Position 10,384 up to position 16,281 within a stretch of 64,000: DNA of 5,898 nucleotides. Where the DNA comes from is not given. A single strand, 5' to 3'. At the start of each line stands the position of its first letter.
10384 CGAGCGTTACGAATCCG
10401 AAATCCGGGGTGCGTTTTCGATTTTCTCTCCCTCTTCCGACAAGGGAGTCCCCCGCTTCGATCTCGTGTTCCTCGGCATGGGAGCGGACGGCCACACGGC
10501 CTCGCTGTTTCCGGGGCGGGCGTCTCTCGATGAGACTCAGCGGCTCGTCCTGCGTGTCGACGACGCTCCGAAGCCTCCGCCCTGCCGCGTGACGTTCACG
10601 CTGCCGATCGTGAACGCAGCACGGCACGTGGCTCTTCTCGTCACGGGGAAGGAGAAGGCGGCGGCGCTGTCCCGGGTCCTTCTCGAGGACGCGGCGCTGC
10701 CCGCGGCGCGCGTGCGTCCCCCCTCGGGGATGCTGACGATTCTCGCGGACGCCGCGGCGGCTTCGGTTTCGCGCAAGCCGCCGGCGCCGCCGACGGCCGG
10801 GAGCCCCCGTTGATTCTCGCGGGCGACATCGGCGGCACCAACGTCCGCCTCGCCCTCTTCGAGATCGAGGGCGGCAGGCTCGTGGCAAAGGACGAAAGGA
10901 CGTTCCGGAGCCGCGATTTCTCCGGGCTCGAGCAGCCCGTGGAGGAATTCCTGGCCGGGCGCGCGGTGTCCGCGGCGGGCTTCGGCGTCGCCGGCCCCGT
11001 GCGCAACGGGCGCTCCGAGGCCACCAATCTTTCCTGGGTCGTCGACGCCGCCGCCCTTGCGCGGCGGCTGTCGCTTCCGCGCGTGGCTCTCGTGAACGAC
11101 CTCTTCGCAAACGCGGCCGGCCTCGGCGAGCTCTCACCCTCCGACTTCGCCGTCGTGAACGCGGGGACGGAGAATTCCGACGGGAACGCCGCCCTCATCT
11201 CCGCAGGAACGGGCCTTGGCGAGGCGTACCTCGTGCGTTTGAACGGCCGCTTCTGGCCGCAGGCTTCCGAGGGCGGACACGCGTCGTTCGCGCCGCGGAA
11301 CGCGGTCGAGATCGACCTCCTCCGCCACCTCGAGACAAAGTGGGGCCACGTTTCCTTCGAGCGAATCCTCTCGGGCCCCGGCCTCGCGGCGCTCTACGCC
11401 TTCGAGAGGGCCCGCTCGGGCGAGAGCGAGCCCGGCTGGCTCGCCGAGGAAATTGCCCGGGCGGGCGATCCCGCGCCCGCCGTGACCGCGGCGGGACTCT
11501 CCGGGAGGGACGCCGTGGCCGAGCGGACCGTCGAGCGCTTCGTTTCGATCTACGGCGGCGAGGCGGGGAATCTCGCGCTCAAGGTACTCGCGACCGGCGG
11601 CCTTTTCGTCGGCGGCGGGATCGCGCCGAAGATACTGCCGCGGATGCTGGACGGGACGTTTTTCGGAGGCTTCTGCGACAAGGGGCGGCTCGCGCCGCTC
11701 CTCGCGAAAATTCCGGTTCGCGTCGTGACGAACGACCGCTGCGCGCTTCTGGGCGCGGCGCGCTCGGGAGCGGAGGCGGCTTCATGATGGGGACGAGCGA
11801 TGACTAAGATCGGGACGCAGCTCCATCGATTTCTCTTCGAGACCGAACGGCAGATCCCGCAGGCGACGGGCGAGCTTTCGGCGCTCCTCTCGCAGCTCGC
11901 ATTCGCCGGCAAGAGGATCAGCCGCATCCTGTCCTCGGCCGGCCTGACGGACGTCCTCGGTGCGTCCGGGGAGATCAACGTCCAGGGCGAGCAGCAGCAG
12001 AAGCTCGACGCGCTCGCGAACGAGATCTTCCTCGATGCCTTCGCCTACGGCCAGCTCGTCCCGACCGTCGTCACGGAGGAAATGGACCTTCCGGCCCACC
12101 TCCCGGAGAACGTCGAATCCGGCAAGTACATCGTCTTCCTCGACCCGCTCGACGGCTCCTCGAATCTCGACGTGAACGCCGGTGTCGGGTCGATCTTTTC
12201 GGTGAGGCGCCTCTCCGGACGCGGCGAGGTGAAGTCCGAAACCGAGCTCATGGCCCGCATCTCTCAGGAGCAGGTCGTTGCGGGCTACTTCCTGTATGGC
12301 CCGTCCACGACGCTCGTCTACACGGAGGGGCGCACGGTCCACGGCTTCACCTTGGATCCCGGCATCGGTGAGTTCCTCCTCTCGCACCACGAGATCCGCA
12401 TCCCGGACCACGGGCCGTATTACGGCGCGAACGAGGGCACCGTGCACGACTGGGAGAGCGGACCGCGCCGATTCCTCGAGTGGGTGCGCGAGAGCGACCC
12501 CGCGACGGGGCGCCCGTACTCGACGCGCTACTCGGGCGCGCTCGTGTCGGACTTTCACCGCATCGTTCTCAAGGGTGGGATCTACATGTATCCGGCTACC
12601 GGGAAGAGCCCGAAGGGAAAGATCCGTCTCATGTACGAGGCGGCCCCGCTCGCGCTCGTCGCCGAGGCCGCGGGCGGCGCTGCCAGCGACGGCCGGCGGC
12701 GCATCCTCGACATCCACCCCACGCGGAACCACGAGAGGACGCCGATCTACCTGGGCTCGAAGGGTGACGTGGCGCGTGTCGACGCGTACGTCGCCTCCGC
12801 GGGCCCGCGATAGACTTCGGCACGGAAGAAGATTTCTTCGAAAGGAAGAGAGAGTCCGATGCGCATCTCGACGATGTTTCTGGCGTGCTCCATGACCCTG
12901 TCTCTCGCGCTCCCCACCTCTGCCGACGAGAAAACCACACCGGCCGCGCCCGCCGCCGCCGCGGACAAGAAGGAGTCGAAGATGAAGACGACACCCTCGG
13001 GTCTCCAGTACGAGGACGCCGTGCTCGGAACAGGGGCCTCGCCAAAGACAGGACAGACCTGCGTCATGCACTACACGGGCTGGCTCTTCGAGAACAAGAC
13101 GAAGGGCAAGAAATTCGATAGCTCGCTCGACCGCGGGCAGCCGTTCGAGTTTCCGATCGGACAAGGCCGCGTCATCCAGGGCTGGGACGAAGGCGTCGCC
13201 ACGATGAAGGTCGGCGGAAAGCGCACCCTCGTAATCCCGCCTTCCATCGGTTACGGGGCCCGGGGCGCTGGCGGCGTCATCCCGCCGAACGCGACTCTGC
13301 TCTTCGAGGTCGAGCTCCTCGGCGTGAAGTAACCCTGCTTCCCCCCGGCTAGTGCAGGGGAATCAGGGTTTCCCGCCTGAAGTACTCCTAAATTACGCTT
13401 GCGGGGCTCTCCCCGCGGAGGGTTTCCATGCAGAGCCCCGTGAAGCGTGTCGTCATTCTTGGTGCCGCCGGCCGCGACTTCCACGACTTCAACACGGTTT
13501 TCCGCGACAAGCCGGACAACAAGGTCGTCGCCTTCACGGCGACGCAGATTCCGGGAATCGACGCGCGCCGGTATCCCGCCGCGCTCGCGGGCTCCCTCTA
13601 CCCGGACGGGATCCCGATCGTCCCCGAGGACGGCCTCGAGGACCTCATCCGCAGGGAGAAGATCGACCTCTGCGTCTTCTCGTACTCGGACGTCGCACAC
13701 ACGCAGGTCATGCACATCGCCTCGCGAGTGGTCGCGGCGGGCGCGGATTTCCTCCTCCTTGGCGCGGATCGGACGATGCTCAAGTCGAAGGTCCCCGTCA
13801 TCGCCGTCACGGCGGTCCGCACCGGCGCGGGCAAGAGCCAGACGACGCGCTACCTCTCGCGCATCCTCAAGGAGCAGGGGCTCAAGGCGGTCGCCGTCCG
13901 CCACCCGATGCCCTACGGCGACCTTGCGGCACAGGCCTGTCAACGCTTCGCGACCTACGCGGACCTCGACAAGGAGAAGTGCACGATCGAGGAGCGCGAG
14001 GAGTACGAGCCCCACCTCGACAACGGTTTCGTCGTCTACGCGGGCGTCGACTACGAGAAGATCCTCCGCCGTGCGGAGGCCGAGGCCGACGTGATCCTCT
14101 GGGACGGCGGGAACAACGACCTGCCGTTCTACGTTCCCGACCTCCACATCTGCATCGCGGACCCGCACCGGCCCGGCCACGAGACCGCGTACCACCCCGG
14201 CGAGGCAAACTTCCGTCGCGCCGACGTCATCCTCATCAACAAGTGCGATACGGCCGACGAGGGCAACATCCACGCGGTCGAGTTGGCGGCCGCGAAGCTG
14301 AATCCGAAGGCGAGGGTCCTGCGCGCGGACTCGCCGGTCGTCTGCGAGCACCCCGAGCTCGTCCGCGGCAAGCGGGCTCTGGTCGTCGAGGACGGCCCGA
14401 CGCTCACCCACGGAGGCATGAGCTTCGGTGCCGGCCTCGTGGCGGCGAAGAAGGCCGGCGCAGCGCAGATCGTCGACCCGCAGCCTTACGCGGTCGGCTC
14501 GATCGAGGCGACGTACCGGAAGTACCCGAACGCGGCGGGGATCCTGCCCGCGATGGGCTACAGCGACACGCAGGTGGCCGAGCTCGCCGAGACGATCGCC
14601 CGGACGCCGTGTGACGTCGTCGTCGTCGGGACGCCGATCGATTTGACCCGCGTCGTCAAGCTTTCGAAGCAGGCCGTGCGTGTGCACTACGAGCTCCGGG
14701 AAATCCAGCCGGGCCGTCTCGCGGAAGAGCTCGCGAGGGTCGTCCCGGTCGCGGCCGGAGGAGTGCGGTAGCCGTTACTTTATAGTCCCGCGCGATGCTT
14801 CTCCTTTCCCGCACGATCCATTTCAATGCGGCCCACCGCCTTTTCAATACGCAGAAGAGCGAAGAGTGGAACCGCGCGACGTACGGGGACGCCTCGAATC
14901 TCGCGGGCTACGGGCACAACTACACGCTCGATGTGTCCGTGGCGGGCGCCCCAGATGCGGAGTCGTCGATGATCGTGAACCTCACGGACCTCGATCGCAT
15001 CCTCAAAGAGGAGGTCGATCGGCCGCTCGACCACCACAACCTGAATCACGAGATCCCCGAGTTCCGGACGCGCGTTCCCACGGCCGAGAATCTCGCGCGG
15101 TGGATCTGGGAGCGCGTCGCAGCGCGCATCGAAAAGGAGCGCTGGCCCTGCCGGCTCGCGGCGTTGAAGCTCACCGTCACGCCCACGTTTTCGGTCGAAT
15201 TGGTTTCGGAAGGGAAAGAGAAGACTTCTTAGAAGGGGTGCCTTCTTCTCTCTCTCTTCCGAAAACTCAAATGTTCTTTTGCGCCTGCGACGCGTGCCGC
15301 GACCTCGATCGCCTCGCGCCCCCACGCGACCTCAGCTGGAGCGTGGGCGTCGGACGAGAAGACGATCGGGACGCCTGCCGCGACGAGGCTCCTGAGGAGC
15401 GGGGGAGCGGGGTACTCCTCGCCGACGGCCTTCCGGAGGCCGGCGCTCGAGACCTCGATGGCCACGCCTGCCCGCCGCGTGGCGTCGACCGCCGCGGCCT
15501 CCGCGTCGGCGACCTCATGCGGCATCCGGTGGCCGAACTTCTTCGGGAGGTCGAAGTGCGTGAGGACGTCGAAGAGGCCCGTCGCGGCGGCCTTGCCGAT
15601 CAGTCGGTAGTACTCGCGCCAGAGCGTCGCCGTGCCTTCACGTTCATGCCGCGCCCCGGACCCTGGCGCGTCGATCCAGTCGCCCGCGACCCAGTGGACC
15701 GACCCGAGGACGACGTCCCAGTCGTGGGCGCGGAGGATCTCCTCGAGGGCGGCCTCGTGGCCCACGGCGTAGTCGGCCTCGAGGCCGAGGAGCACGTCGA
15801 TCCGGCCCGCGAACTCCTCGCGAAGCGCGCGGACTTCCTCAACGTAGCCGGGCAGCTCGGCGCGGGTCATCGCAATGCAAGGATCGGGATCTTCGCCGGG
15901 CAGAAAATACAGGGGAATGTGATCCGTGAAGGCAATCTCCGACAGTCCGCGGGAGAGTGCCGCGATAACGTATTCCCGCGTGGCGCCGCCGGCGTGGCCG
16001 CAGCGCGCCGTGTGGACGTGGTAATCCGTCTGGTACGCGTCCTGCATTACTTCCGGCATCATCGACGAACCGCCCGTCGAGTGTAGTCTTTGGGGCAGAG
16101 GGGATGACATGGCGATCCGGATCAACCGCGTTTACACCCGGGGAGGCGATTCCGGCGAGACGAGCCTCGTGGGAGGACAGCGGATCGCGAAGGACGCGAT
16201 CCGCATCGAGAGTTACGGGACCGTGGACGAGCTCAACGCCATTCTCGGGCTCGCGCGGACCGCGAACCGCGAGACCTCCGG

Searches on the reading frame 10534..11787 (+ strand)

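Call 43: search_protein_families(library=pfam, proteins=[window:10534-11787:+], max_evalue=0.0001)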
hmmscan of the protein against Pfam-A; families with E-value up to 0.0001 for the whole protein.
window:10534-11787:+ (417 aa): 1 family
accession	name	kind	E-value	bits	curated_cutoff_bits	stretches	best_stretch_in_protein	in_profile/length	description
PF02685.22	Glucokinase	-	8.1e-96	321.2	22.1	1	95-411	1-310/314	Glucokinase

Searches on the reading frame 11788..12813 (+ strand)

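Call 43: search_protein_families(library=pfam, proteins=[window:11788-12813:+], max_evalue=0.0001)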
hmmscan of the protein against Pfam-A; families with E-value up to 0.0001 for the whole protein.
window:11788-12813:+ (341 aa): 2 families
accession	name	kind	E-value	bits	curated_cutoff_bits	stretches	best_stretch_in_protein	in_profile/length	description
PF00316.25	FBPase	-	3.9e-54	183.6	34.8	1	12-200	3-190/191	Fructose-1-6-bisphosphatase, N-terminal domain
PF18913.5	FBPase_C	-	7.4e-41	139.4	27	1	205-335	1-126/127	Fructose-1-6-bisphosphatase, C-terminal domain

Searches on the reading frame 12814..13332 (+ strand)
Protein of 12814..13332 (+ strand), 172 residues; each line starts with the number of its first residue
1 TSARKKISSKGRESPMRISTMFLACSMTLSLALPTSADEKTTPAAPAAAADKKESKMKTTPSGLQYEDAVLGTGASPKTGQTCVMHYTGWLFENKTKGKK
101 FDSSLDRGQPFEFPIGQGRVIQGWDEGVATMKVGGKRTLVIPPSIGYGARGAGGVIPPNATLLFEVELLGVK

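Call 43: search_protein_families(library=pfam, proteins=[window:12814-13332:+], max_evalue=0.0001)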
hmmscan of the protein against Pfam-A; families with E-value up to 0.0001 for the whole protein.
window:12814-13332:+ (172 aa): 1 family
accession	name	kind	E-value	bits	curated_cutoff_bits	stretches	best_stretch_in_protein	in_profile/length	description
PF00254.34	FKBP_C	-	1.4e-35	122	21.1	1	76-169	3-94/94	FKBP-type peptidyl-prolyl cis-trans isomerase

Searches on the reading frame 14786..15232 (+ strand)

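Call 43: search_protein_families(library=pfam, proteins=[window:14786-15232:+], max_evalue=0.0001)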
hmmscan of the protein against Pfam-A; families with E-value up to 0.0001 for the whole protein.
window:14786-15232:+ (148 aa): 1 family
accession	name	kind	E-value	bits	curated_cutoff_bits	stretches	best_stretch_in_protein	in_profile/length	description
PF01242.24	PTPS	-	1.3e-28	99.8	22.4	1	7-135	2-114/121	6-pyruvoyl tetrahydropterin synthase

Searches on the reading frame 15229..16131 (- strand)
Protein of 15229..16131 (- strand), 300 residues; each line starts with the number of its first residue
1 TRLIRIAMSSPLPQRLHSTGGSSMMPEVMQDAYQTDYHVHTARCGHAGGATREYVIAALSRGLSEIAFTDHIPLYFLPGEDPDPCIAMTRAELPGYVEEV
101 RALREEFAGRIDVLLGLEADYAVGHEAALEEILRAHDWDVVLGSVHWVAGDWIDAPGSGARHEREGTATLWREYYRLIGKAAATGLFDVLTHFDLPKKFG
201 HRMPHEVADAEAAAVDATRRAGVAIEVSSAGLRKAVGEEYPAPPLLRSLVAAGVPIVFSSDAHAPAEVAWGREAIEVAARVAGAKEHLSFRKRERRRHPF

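Call 38: search_protein_families(library=pfam, proteins=[window:15229-16131:-], max_evalue=0.001)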
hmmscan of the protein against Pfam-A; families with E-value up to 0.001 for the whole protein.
window:15229-16131:- (300 aa): 1 family
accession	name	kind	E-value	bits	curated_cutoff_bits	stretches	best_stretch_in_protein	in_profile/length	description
PF02811.25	PHP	-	2.4e-19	70.7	26.4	1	36-229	1-163/164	PHP domain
